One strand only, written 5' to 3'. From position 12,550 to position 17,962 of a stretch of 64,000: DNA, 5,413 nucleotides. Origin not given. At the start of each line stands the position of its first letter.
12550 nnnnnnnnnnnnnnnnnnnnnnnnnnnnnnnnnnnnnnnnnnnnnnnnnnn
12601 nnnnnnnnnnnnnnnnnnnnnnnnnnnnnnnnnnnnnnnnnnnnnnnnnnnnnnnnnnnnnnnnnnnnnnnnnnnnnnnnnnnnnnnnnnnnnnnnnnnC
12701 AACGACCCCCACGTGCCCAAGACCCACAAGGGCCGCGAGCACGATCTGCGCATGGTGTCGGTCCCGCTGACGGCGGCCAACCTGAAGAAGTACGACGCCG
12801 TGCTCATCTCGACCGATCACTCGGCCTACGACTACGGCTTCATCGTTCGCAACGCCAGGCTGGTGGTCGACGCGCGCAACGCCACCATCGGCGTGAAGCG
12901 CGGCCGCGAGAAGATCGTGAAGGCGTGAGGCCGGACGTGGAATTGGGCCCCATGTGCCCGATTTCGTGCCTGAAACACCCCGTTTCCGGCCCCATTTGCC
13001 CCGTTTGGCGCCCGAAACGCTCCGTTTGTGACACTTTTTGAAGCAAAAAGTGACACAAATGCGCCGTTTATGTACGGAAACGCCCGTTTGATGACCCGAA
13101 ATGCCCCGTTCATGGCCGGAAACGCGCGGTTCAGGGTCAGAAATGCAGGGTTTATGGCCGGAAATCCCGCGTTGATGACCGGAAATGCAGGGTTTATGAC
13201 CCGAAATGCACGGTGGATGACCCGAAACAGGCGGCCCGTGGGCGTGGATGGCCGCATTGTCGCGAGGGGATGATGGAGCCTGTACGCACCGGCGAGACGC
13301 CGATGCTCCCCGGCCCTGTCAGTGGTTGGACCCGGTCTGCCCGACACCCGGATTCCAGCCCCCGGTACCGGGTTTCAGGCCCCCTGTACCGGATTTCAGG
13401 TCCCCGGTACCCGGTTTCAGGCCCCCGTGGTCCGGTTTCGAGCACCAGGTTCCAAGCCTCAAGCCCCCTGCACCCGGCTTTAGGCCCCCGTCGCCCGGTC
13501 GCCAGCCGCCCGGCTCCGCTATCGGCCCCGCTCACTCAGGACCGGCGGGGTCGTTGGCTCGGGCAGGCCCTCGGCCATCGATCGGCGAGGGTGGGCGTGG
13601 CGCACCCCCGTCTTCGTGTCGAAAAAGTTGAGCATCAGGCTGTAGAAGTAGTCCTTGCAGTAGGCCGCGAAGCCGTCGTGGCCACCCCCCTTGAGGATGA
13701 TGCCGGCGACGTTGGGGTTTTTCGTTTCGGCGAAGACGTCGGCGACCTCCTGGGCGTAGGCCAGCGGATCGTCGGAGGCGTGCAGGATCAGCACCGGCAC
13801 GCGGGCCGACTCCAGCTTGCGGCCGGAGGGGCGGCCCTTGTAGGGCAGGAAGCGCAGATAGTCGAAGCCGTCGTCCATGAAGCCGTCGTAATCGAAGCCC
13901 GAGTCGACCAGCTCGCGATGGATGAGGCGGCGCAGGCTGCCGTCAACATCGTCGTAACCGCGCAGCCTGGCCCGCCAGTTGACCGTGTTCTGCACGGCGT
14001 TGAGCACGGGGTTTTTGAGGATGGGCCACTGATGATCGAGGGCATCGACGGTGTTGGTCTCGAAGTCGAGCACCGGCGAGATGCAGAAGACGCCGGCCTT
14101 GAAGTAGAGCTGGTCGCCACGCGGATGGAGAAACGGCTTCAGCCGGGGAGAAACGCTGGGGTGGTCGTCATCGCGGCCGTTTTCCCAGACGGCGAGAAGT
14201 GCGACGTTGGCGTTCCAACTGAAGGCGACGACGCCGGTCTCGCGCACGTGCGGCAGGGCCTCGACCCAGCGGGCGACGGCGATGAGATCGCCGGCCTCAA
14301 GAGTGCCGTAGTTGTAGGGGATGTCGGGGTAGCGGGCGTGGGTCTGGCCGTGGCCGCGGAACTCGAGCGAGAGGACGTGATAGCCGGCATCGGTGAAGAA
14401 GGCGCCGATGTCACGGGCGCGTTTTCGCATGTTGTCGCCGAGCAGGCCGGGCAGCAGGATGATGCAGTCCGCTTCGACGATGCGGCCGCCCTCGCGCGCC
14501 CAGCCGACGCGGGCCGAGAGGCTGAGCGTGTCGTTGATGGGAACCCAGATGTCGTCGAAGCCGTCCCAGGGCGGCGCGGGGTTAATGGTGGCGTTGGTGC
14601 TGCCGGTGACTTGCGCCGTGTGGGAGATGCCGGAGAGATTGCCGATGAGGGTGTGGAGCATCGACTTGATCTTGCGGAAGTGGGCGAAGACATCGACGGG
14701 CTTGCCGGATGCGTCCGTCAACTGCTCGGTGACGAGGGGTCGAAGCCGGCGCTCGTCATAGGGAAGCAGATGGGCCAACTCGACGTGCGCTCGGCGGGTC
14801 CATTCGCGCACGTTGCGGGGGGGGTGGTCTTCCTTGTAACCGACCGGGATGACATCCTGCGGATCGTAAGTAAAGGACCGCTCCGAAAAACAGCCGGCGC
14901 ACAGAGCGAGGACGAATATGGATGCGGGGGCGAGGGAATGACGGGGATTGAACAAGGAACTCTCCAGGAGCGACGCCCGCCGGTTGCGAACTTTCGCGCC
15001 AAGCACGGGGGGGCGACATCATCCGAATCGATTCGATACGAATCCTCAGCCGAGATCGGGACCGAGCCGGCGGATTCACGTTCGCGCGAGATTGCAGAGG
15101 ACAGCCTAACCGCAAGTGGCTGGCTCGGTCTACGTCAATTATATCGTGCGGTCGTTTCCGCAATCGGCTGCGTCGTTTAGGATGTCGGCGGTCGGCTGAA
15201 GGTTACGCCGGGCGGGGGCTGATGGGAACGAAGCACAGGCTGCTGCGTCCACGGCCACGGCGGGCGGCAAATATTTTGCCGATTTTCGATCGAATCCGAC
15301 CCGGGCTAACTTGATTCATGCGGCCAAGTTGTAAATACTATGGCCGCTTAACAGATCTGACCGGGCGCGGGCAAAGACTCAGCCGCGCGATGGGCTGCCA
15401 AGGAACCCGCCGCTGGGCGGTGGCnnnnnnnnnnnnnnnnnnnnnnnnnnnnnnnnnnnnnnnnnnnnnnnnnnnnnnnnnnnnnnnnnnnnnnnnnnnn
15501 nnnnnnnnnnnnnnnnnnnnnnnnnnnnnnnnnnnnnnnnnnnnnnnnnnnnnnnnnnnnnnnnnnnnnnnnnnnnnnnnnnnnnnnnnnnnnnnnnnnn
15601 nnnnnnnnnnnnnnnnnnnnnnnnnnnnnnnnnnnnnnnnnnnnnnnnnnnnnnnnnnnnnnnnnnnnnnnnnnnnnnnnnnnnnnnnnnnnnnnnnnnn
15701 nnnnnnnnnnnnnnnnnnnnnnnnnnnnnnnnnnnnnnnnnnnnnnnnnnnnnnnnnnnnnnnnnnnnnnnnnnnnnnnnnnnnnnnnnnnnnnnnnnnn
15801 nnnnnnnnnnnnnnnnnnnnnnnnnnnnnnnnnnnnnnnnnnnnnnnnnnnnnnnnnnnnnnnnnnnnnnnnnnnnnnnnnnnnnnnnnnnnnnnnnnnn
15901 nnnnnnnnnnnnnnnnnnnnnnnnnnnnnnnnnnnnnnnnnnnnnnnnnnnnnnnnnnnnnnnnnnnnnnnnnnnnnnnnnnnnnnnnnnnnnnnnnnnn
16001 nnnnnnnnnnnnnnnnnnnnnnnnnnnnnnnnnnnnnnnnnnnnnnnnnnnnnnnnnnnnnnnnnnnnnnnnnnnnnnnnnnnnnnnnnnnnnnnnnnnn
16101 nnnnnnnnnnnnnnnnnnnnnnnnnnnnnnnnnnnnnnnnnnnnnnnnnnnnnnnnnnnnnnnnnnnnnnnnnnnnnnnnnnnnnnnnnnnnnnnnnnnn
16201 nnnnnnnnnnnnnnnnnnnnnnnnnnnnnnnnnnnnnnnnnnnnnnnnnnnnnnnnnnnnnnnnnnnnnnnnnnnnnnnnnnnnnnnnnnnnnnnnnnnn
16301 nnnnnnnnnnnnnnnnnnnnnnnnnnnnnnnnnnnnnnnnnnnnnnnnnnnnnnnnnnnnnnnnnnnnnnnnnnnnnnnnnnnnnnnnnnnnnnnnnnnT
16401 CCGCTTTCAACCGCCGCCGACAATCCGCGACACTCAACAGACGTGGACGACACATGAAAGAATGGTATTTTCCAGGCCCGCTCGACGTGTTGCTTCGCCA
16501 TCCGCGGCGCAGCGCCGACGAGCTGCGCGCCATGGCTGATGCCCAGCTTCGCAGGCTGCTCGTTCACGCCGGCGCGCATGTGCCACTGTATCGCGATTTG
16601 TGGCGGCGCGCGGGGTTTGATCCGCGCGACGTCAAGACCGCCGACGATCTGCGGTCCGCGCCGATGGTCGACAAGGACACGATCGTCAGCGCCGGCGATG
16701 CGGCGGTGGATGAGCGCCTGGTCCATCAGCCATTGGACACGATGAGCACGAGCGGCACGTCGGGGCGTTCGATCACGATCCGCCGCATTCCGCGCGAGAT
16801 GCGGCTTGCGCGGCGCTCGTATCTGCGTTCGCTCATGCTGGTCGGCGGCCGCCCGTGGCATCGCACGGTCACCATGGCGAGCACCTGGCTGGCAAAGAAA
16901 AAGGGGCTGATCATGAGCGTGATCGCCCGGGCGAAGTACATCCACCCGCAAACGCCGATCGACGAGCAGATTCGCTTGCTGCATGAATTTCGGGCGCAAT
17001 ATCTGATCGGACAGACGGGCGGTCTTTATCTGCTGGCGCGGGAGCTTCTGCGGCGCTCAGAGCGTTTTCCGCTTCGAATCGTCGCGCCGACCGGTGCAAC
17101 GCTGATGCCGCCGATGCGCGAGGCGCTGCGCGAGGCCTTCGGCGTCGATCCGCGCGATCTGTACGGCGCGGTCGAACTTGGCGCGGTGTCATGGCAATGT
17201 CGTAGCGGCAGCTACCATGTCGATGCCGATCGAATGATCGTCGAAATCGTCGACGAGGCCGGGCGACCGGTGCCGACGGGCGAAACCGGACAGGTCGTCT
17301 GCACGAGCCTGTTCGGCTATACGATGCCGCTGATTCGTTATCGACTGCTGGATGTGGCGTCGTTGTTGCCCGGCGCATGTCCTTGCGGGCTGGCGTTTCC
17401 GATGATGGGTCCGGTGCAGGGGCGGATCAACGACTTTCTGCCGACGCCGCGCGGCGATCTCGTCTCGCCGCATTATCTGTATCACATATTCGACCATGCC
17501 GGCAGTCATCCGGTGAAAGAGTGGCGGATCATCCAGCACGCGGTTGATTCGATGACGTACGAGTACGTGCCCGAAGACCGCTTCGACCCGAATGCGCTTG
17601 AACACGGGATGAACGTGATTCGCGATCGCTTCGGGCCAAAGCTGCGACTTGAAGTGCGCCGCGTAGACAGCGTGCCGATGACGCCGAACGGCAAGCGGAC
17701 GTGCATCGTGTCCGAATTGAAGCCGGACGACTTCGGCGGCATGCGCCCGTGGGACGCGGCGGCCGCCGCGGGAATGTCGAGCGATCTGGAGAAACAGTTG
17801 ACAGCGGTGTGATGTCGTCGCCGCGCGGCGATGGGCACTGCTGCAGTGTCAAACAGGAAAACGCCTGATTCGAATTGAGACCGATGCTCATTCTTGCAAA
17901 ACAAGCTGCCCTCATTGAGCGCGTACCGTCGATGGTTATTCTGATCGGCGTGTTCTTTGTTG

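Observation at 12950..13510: Two opposed arrays of strictly phased 21-bp repeats around an AT-rich palindrome (iteron-like architecture)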

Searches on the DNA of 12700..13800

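Call 7: search_rna_families(source=window, start=12700, end=13800, threshold=evalue, max_evalue=10)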
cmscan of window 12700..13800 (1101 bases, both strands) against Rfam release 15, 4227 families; matches with E-value up to 10: 6.
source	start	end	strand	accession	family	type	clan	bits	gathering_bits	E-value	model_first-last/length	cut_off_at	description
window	13362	13417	-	RF01679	P36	Gene; sRNA;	-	19.1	36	0.46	1-61/61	no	Pseudomonas sRNA P36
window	13546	13648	+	RF02127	GNAS-AS1_1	Gene; lncRNA;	-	17.4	45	4.3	1-105/105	no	GNAS antisense RNA 1 conserved region 1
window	13226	13324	+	RF03291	mir-591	Gene; miRNA;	-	16.1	70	5.8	1-75/75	no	mir-591 microRNA precursor family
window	13308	13398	-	RF02151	MIMT1_1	Gene; lncRNA;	-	14.4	45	6.4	1-88/88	no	MER1 repeat containing imprinted transcript 1 conserved region 1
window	13786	13797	-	RF01119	sR32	Gene; snRNA; snoRNA; CD-box;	-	13.2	40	0.99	46-57/57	no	Small nucleolar RNA sR32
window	13299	13362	-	RF02975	DUF3800-XI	Gene; sRNA;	-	12.7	37.8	6.4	1-48/48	no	DUF3800-XI RNA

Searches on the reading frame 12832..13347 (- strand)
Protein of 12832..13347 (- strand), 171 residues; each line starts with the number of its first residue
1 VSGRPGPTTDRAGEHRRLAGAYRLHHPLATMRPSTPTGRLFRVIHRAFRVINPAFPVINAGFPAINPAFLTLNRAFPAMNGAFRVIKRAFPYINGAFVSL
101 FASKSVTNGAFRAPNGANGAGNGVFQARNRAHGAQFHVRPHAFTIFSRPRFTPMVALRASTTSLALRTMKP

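Call 61: search_protein_families(library=pfam, proteins=[window:12832-13347:-], max_evalue=1)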
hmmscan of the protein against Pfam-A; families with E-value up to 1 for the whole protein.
window:12832-13347:- (171 aa): 0 families

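Call 67: search_protein_representatives(protein=window:12832-13347:-)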
Query: 171 residues. Proteins with E-value up to 0.001 (for the whole library): 57; up to 1e-10: 0; up to 1e-30: 0. The best 57 are listed.
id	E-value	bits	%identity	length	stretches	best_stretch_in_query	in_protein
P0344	5.6e-10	56.0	27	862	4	42-106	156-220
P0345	7.7e-08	49.0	32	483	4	41-123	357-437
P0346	7.8e-08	49.0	28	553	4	42-129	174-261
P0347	1.3e-07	48.3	32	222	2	40-164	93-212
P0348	1.7e-07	47.9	35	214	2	41-118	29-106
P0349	2.0e-07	47.7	38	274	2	40-115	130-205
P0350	4.6e-07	46.5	31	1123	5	44-156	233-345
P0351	6.4e-07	46.1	32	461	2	37-114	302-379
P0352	9.8e-07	45.4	28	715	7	41-98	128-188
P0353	1.1e-06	45.4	32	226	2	41-98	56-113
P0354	1.5e-06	44.9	24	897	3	39-110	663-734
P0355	1.8e-06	44.6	17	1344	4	41-94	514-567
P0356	2.6e-06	44.1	28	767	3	54-117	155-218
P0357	2.8e-06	44.0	48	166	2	43-97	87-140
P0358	5.7e-06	43.0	37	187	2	41-93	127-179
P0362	1.7e-05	41.4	43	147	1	41-100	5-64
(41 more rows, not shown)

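Call 69: find_encoding_contigs(protein=P0362, flank=3000, max_places=3)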
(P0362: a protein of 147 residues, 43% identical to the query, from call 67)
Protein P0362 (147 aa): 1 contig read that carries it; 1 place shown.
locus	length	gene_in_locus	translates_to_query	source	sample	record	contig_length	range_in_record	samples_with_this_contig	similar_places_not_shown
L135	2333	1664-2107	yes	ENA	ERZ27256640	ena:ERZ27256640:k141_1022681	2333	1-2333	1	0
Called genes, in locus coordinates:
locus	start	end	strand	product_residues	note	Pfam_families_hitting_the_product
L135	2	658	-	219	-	?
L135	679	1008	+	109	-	-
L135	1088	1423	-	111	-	-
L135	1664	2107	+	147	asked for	-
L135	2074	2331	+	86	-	?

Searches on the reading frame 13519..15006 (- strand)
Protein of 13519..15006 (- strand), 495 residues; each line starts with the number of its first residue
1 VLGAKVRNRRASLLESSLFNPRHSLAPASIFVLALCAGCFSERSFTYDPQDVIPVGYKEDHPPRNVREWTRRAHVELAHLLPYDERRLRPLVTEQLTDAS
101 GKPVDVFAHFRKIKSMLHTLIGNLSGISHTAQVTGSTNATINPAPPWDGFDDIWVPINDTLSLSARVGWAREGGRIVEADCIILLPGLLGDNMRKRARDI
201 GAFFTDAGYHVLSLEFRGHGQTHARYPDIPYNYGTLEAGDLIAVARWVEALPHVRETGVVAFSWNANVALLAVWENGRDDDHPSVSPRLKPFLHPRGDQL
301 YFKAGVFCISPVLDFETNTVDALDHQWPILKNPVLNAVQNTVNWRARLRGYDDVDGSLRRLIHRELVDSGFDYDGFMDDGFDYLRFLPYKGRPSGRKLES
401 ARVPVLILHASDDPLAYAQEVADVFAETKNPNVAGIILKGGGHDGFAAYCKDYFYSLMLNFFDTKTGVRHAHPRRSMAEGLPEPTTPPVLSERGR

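Call 12: search_protein_families(library=pfam, proteins=[window:13519-15006:-])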
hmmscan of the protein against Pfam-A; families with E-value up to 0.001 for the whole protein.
window:13519-15006:- (495 aa): 4 families
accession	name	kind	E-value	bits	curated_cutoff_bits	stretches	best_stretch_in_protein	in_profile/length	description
PF00561.26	Abhydrolase_1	-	3e-09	37.3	25.8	1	182-271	3-85/245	alpha/beta hydrolase fold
PF12697.13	Abhydrolase_6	-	3.2e-07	31.7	26.3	1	203-446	22-207/217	Alpha/beta hydrolase family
PF12146.15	Hydrolase_4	-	5.3e-06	26.3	27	0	397-444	186-233/239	Serine aminopeptidase, S33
PF00326.27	Peptidase_S9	-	0.00072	19.5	22.6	0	203-261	9-68/213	Prolyl oligopeptidase family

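Call 14: find_encoding_contigs(protein=window:13519-15006:-, flank=10000, max_places=10)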
Protein window:13519-15006:- (495 aa): no gene with exactly this product is on record in the collection.

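Call 25: find_homologous_proteins(query=window:13519-15006:-, max_evalue=1e-20)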
Query window:13519-15006:- (495 aa): 101 proteins with E <= 1e-20 among 8000 candidates.
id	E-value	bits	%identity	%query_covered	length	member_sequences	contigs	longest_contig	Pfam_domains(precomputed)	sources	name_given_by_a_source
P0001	0.0e+0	1165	100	100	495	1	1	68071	PF12697.14,PF00561.27,PF12146.16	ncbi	-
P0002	1.9e-285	965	86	97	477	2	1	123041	PF12697.14,PF00561.27,PF12146.16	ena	-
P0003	2.4e-213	728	66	93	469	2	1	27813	PF12697.14,PF00561.27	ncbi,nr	ncbi:MAG TPA: alpha/beta fold hydrolase [Phycisphaerae bacterium]|nr:alpha/beta fold hydrolase [Phyc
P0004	1.2e-204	699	65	91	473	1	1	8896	PF00326.28,PF12697.14,PF00561.27,PF12146.16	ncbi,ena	-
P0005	3.1e-194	664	61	94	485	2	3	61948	PF12697.14,PF00561.27,PF12146.16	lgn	-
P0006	3.8e-193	661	61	95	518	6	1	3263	PF00326.28,PF12697.14,PF00561.27,PF12146.16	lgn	-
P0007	3.8e-186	638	62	89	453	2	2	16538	PF12697.14,PF00561.27,PF12146.16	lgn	-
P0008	4.9e-173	595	63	82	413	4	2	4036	PF12697.14,PF00561.27,PF12146.16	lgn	-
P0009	2.0e-170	586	55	96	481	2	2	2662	PF02129.25,PF12697.14,PF00561.27,PF12146.16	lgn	-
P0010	1.4e-151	524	52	90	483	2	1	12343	PF12697.14,PF00561.27,PF12146.16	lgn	-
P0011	5.1e-147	509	53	90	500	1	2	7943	PF02129.25,PF12697.14,PF00561.27,PF12146.16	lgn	-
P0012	4.0e-145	502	51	90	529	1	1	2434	PF02129.25,PF12697.14,PF00561.27,PF12146.16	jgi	-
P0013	8.6e-142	491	51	87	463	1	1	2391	PF12697.14,PF00561.27,PF12146.16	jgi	jgi:predicted alpha/beta-fold hydrolase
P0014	6.4e-141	489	50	89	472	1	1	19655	PF12697.14,PF00561.27,PF12146.16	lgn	-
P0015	9.4e-141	488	52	88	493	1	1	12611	PF02129.25,PF12697.14,PF00561.27,PF12146.16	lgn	-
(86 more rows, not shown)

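Call 26: find_encoding_contigs(protein=P0002, flank=6000, max_places=3)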
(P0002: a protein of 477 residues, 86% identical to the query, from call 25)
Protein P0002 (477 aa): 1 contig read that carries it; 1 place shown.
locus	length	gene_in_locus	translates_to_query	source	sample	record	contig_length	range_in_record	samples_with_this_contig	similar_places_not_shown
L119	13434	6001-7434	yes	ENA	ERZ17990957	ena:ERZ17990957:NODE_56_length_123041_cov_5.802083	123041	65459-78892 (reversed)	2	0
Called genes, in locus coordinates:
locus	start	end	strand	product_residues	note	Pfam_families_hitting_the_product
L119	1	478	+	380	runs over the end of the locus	PF01075:Glyco_transf_9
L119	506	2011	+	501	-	PF00474:SSF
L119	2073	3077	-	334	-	PF04116:FA_hydroxylase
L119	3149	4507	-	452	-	PF27533:CapK_C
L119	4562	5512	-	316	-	PF00487:FA_desaturase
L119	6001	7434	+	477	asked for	PF00561:Abhydrolase_1 (faint), PF12146:Hydrolase_4 (faint), PF12697:Abhydrolase_6 (weak)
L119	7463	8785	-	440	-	PF03446:NAD_binding_2, PF03721:UDPG_MGDP_dh_N, PF00984:UDPG_MGDP_dh, PF03720:UDPG_MGDP_dh_C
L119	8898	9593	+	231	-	PF02308:MgtC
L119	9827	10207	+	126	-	-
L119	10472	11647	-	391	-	PF01926:MMR_HSR1 (faint), PF03193:RsgA_GTPase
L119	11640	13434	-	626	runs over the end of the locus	PF13490:zf-HC2 (weak)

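Call 27: find_encoding_contigs(protein=P0003, flank=6000, max_places=3)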
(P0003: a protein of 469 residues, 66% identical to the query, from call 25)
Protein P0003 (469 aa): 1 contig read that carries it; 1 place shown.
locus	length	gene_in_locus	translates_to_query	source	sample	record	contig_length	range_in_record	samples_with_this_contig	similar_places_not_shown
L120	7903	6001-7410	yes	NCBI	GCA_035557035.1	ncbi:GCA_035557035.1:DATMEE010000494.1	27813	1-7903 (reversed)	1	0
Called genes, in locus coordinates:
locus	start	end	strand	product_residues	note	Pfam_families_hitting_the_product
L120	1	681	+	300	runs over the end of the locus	PF03631:Virul_fac_BrkB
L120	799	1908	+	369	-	PF00988:CPSase_sm_chain, PF00117:GATase, PF07722:Peptidase_C26 (weak)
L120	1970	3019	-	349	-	PF04116:FA_hydroxylase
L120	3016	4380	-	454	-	PF27533:CapK_C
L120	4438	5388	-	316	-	PF00487:FA_desaturase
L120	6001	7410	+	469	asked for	PF00561:Abhydrolase_1 (faint), PF12697:Abhydrolase_6 (weak)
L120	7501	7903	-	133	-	PF18913:FBPase_C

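Call 28: find_encoding_contigs(protein=P0005, flank=6000, max_places=3)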
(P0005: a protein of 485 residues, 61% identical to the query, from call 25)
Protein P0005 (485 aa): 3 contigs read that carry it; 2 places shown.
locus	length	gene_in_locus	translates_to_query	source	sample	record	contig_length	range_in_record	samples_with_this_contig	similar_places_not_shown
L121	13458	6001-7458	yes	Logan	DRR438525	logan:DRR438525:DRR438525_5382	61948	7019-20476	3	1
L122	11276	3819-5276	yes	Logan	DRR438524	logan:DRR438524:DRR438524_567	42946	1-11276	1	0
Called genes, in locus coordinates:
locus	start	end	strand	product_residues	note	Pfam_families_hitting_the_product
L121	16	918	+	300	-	PF17827:PrmC_N, PF03602:Cons_hypoth95, PF01170:UPF0020, PF05175:MTS, PF06325:PrmA, PF08241:Methyltransf_11, PF13649:Methyltransf_25, PF13847:Methyltransf_31, +6 more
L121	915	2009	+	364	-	PF01075:Glyco_transf_9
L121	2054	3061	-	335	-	PF04116:FA_hydroxylase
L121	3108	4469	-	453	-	PF27533:CapK_C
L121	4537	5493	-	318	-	PF00487:FA_desaturase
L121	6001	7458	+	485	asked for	PF00561:Abhydrolase_1 (faint), PF12146:Hydrolase_4 (faint), PF12697:Abhydrolase_6 (weak)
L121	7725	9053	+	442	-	-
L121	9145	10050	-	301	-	PF00809:Pterin_bind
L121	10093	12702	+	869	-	PF00515:TPR_1 (faint), PF07719:TPR_2 (faint), PF13428:TPR_14 (faint), PF13431:TPR_17 (faint), PF13176:TPR_7 (faint), PF13181:TPR_8 (faint), PF23914:TPR_CcmH_CycH, PF14559:TPR_19, +5 more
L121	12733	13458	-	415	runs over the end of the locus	PF08305:NPCBM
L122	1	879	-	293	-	?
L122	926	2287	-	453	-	PF27533:CapK_C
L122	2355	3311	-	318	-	PF00487:FA_desaturase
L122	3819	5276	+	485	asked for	PF00561:Abhydrolase_1 (faint), PF12146:Hydrolase_4 (faint), PF12697:Abhydrolase_6 (weak)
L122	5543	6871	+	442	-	-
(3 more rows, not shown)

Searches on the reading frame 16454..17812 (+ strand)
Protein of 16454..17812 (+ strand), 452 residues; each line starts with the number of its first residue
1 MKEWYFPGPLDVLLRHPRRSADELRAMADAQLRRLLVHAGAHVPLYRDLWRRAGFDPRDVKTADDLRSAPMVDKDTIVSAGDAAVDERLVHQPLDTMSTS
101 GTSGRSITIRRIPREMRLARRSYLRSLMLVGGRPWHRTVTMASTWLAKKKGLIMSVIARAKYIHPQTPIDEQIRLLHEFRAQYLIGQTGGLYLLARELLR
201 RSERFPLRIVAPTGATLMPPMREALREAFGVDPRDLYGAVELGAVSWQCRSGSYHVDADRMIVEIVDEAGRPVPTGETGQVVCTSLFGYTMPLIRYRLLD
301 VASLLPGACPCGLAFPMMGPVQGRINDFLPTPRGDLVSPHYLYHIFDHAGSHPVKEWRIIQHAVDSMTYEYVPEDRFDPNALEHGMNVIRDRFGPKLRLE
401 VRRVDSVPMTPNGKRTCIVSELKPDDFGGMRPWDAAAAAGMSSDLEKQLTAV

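Call 23: find_encoding_contigs(protein=window:16454-17812:+, flank=10000, max_places=10)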
Protein window:16454-17812:+ (452 aa): 1 contig read that carries it; 1 place shown.
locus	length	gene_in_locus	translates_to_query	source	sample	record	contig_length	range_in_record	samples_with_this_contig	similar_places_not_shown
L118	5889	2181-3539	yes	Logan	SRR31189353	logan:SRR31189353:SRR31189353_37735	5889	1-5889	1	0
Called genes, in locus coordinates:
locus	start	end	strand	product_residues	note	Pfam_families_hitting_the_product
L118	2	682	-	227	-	?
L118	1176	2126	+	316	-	PF00487:FA_desaturase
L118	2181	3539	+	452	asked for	PF27533:CapK_C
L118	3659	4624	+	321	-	PF04116:FA_hydroxylase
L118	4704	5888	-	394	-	?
